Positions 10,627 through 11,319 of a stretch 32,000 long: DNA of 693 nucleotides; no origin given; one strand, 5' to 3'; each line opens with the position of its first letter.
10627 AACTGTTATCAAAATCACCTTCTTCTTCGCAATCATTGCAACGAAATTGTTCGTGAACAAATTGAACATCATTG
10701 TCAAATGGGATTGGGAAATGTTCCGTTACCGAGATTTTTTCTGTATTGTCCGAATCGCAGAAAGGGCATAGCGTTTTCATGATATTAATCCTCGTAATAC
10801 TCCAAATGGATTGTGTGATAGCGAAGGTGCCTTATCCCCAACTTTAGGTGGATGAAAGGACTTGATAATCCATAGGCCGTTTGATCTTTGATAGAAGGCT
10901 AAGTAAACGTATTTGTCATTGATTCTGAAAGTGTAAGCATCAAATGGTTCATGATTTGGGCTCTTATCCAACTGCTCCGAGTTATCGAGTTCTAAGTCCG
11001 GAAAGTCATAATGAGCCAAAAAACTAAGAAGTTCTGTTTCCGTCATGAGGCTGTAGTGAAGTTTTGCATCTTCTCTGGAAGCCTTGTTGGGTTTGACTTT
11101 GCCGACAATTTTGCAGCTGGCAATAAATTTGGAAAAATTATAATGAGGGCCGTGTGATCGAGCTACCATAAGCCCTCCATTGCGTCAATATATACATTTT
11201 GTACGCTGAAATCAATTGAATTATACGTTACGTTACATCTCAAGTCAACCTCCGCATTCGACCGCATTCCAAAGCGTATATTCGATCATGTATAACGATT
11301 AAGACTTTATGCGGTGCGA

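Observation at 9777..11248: Three-gene operon: MqsR-like toxin, MqsA-like antitoxin and a third coupled gene of unknown function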

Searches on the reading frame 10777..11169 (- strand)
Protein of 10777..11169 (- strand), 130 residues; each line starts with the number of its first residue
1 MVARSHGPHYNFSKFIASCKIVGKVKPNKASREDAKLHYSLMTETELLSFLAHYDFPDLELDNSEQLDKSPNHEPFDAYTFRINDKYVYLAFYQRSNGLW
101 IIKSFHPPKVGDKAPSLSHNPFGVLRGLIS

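Call 3: search_protein_families(library=pfam, proteins=[window:10777-11169:-], max_evalue=1)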
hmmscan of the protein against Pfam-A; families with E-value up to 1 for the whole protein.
window:10777-11169:- (130 aa): 1 family
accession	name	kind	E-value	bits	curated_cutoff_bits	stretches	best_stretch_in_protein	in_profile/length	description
PF16451.12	bCoV_S1_N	-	0.08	12.8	26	1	78-115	147-183/295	Betacoronavirus-like spike glycoprotein S1, N-terminal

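Call 4: search_protein_families(library=ncbifam, proteins=[window:10777-11169:-], max_evalue=1)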
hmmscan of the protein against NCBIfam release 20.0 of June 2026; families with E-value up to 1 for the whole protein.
window:10777-11169:- (130 aa): 1 family
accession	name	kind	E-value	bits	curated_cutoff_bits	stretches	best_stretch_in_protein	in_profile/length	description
NF033631.1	SLATT_5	subfamily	0.1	12.1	60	1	63-97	123-154/180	SLATT domain-containing protein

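Call 5: search_protein_families(library=padloc, proteins=[window:10777-11169:-], max_evalue=1)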
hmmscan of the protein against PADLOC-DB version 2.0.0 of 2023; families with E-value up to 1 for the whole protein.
window:10777-11169:- (130 aa): 1 family
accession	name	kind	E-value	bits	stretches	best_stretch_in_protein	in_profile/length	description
PDLC03819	RTasSLATT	-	0.0079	13.9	1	48-90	106-138/176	DRT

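Call 6: search_protein_families(library=phrogs, proteins=[window:10777-11169:-], max_evalue=1)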
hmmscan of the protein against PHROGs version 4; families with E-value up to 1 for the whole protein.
window:10777-11169:- (130 aa): 1 family
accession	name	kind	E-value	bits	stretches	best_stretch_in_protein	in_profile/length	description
phrog_26800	-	unknown function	0.038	14.9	0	4-30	18-44/49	-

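Call 9: find_homologous_proteins(query=window:10777-11169:-)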
Query window:10777-11169:- (130 aa): 15 proteins with E <= 0.001 among 17 candidates.
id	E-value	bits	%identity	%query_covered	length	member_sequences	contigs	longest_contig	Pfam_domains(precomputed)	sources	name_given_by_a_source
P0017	7.2e-84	296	100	100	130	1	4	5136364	-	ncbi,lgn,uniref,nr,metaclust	ncbi:hypothetical protein [Geotalea uraniireducens]|uniref:Uncharacterized protein n=1 Tax=Geotalea 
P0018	8.5e-72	257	87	99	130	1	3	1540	-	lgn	-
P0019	4.0e-71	255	85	100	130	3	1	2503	-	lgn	-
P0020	4.8e-71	255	85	100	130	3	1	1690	-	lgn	-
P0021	2.4e-70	252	84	100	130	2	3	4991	-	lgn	-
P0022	1.4e-67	243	82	100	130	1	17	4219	-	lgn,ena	-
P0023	1.7e-67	243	81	99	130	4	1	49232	-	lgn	-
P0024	1.4e-43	166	85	68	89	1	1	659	-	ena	-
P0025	1.4e-39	153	58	98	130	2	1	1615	-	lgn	-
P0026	2.4e-37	146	53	98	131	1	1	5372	-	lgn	-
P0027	1.9e-35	139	52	98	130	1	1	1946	-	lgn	-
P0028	3.1e-29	119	47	98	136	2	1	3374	-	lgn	-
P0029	4.5e-28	116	45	98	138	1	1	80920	-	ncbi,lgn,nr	ncbi:MAG: hypothetical protein Q7U88_09315 [Desulfocapsaceae bacterium]|nr:hypothetical protein [Des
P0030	2.9e-23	100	44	99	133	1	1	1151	-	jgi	jgi:hypothetical protein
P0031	3.6e-23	100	49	80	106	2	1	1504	-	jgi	jgi:hypothetical protein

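Call 16: search_solved_structures(query=A1, max_evalue=10, show_alignments=2)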
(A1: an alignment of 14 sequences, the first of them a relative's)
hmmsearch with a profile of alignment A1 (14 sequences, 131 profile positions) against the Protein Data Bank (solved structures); distinct sequences matched with E-value up to 10: 5.
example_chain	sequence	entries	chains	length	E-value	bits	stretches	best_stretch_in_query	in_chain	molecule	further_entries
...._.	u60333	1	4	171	0.21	14.7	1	50-106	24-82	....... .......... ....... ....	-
4c6t_B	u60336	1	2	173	0.22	14.7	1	50-106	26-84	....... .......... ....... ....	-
3vgp_A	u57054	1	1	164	0.39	13.9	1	36-69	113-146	Transmembrane oligosaccharyl transferase, putative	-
5w4d_A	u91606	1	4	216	1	12.5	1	45-87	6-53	P-granule scaffold protein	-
5w4a_A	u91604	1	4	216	1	12.5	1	45-87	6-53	P-granule scaffold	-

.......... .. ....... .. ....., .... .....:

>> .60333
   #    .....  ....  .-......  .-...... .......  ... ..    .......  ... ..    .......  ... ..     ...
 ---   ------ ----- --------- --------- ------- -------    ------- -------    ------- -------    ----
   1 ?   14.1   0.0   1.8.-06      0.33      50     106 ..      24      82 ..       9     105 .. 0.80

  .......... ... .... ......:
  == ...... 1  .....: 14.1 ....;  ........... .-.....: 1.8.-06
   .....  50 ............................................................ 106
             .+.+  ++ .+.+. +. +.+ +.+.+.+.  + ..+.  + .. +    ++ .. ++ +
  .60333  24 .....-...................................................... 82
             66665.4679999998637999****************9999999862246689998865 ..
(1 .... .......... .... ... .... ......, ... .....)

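Call 25: predict_structure(alignment_id=A1)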
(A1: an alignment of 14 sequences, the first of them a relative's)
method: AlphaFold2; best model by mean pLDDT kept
length: 130 residues; sequences in the alignment: 14
mean_pLDDT: 78.5   pTM: 0.72
mean pLDDT of the five models: 78.5, 46.2, 41.2, 40.9, 40.2
residues with pLDDT >= 90: 46; 70-90: 50; 50-70: 16; < 50: 18
segments of 3 or more residues with pLDDT < 50: 1-3, 117-130
pLDDT, mean of each block of 10 residues (from residue 1): 63 93 93 89 91 86 62 77 86 91 87 58 45
secondary structure, 60 per line:
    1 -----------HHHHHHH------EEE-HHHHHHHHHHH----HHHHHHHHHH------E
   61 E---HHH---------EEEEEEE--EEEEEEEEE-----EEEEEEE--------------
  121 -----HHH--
elements in order: H12-18 E25-27 H29-39 H44-53 E77-83 E86-94 E100-106

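Call 29: fold_search(model_id=the predicted structure, library=pdb)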
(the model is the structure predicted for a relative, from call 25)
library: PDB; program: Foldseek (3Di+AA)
matches with E <= 10: 422; with E <= 0.001: 0
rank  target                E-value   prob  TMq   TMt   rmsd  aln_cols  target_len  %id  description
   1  5dfm_A                3.5e-01  0.06  0.17  0.07  14.8       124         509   13  Structure of Tetrahymena telomerase p19 fused to MBP (released 2015-10-28)
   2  3u97                  5.1e-01  0.57  0.36  0.55   4.8        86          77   10  1.1 Angstrom-resolution crystal structure of the Brucella abortus ribonuclease toxin, BrnT (released 2012-02-22)
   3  6af3_C                5.1e-01  0.15  0.18  0.21  11.0        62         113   14  Toxin-Antitoxin module from Streptococcus pneumoniae (released 2019-08-14)
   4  4o02_B                6.6e-01  0.28  0.23  0.05   4.9        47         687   17  AlphaVBeta3 integrin in complex with monoclonal antibody FAB fragment. (released 2014-04-02)
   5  6w3g_A                6.6e-01  0.09  0.23  0.26   5.1        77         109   13  Rd1NTF2_04 with long sheet (released 2020-04-15)
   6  6dm4_A                7.0e-01  0.14  0.28  0.30  13.6       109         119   14  Crystal structure of the SH2 domain from RavO (Lpg1129) from Legionella pneumophila in complex with Homo sapiens Shc1  (released 2018-06-27)
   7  6af3_E                7.0e-01  0.10  0.19  0.21  11.0        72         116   15  Toxin-Antitoxin module from Streptococcus pneumoniae (released 2019-08-14)
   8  6af4_C                7.0e-01  0.09  0.24  0.25  12.0       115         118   10  Toxin-Antitoxin module from Streptococcus pneumoniae (released 2019-08-14)
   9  4wyk_A                7.0e-01  0.05  0.18  0.10  10.4       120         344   10  Structure of the LRR and NTF2-like domains of NXF1 complexed with NXT1 (released 2015-02-04)
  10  6af4_A                7.4e-01  0.09  0.24  0.25  11.4       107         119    9  Toxin-Antitoxin module from Streptococcus pneumoniae (released 2019-08-14)
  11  6s9v_B                7.4e-01  0.09  0.20  0.07  13.8        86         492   14  Crystal structure of sucrose 6F-phosphate phosphorylase from Thermoanaerobacter thermosaccharolyticum (released 2019-08-28)
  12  6af3_A                8.4e-01  0.15  0.18  0.20  10.9        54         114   13  Toxin-Antitoxin module from Streptococcus pneumoniae (released 2019-08-14)
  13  3hx8_C                8.4e-01  0.07  0.24  0.24   7.1       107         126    9  Crystal structure of putative ketosteroid isomerase (NP_103587.1) from Mesorhizobium loti at 1.45 A resolution (released 2009-07-07)
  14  6s9v_A                9.5e-01  0.11  0.22  0.07  13.4        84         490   13  Crystal structure of sucrose 6F-phosphate phosphorylase from Thermoanaerobacter thermosaccharolyticum (released 2019-08-28)
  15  5jaa_D                1.0e+00  0.25  0.36  0.43   6.5        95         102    5  Crystal structure of the HigBA2 toxin-antitoxin complex (released 2017-04-05)
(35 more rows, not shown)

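Call 38: search_protein_families(library=pfam, alignment_id=A1, max_evalue=1)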
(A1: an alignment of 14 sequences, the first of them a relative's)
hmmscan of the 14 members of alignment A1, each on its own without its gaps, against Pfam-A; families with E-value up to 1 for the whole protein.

A. member 1, P0017 (130 aa): 1 family
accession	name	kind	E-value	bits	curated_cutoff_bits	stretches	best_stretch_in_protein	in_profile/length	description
PF16451.12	bCoV_S1_N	-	0.08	12.8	26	1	78-115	147-183/295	Betacoronavirus-like spike glycoprotein S1, N-terminal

B. families by the number of members that match (of 14 scanned): 3 families
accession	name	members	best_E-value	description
PF16451.12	bCoV_S1_N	6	0.06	Betacoronavirus-like spike glycoprotein S1, N-terminal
PF01697.33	Glyco_transf_92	1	0.024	Glycosyltransferase family 92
PF25175.1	Beta-prop_WDR5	1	0.19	WDR5 beta-propeller domain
